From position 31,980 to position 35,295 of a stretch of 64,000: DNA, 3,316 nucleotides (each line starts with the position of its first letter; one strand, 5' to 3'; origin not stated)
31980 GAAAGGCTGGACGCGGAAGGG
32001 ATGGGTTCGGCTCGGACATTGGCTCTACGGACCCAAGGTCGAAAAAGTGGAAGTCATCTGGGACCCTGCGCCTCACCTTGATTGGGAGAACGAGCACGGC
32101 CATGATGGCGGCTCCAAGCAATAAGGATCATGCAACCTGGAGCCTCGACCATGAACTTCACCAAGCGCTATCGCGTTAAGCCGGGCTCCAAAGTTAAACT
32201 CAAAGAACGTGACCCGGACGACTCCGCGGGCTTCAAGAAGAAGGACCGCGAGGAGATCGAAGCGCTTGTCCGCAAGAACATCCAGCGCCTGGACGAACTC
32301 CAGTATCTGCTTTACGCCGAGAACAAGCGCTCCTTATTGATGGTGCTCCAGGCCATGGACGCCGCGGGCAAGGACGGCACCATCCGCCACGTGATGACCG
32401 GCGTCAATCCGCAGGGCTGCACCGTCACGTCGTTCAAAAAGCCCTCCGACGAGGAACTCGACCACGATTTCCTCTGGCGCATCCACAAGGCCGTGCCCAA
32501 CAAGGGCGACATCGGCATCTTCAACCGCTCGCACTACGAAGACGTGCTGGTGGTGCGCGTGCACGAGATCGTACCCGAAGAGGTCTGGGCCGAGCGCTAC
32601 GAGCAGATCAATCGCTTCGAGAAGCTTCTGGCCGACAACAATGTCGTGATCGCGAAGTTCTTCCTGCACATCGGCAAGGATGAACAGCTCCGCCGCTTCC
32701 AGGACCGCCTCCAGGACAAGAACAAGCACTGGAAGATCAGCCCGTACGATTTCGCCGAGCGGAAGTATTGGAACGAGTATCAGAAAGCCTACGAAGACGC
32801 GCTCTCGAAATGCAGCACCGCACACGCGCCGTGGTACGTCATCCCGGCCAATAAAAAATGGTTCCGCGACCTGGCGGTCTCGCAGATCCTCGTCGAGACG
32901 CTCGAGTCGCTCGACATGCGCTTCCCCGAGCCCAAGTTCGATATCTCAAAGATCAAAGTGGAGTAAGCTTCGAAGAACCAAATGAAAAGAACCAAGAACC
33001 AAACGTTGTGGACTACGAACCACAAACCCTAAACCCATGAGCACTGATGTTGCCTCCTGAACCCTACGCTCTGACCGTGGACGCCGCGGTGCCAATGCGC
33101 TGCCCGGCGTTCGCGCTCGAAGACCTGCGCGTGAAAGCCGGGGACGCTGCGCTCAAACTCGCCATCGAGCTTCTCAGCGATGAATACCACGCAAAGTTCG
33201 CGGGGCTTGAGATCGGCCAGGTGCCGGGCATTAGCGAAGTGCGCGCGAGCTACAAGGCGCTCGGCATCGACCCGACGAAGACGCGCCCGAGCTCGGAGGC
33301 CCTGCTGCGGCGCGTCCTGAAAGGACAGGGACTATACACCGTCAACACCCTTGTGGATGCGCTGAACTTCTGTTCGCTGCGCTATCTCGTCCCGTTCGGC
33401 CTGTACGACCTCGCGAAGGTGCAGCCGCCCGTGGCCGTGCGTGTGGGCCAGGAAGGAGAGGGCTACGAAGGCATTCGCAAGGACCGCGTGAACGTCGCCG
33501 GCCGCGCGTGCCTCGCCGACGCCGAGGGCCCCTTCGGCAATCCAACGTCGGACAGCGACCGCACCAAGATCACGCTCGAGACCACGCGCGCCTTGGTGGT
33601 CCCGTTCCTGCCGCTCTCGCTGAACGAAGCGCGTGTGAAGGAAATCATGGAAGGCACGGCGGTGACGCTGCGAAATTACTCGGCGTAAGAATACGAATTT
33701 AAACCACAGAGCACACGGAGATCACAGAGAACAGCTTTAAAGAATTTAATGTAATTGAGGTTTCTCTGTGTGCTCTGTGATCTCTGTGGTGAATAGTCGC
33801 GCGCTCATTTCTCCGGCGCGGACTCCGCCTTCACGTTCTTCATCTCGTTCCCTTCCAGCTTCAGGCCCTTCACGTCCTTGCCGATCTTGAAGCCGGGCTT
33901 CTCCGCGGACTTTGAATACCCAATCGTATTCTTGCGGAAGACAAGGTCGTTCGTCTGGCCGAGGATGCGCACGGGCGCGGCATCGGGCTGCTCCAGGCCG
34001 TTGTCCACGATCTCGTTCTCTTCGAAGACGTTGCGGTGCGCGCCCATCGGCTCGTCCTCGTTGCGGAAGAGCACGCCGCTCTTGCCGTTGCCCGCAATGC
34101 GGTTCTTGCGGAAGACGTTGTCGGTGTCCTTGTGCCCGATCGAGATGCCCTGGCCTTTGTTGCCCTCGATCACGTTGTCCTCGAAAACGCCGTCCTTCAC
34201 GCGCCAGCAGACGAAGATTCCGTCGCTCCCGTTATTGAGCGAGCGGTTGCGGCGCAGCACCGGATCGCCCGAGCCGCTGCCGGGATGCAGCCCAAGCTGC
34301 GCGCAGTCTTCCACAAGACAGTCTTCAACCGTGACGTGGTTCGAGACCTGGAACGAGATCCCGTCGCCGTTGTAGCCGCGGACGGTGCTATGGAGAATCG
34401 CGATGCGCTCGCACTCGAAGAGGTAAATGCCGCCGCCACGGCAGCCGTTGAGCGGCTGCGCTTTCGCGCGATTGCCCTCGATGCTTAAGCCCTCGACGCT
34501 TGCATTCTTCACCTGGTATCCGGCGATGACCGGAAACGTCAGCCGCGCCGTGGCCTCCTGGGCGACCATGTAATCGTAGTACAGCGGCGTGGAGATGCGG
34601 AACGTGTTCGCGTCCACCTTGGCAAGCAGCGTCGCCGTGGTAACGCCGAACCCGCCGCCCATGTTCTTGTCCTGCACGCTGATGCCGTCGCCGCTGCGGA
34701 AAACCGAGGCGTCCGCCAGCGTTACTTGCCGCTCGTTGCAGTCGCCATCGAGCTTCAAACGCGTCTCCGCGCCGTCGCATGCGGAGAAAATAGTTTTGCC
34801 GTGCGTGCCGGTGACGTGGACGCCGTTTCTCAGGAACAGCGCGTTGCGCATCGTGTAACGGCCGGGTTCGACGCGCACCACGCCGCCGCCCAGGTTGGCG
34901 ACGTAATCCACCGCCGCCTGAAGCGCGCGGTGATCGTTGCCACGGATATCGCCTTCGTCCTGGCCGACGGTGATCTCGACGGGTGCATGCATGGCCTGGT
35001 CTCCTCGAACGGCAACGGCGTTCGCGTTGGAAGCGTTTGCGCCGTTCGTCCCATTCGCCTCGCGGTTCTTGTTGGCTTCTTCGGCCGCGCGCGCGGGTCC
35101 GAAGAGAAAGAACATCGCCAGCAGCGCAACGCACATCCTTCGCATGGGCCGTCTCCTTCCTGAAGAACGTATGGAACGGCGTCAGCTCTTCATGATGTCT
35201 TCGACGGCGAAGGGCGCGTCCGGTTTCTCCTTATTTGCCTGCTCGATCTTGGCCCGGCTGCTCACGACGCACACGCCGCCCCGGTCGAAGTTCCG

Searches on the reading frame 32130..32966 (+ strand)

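Call 27: search_protein_families(library=pfam, proteins=[window:32130-32966:+], max_evalue=0.001)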
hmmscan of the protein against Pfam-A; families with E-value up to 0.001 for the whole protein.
window:32130-32966:+ (278 aa): 1 family
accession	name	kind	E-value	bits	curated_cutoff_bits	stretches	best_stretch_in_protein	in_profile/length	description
PF03976.20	PPK2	-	2.7e-73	246.7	22.3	1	39-262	3-225/229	Polyphosphate kinase 2 (PPK2)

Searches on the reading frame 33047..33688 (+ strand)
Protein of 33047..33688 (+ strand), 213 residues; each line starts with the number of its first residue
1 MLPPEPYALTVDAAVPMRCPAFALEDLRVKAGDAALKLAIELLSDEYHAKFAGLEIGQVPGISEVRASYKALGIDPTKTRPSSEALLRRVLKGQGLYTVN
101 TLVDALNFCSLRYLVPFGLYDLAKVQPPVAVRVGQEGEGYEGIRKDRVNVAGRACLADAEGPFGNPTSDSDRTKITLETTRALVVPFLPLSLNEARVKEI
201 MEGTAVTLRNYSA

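Call 27: search_protein_families(library=pfam, proteins=[window:33047-33688:+], max_evalue=0.001)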
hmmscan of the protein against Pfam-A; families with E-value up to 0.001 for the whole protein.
window:33047-33688:+ (213 aa): 1 family
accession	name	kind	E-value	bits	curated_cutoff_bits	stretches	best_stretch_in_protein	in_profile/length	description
PF03483.22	B3_4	-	7e-18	65.3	29.3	1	68-184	5-122/174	B3/4 domain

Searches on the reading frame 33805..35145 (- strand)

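Call 8: search_protein_families(library=pfam, proteins=[window:33805-35145:-], max_evalue=0.01)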
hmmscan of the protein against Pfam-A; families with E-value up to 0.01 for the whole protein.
window:33805-35145:- (446 aa): 2 families
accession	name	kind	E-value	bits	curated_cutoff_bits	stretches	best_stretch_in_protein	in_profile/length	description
PF13229.12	Beta_helix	-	1.7e-19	70.4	25.9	1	213-364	9-148/158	Right handed beta helix region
PF05048.19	NosD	-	7.8e-15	55.3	23.6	1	209-378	18-173/212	Periplasmic copper-binding protein (NosD)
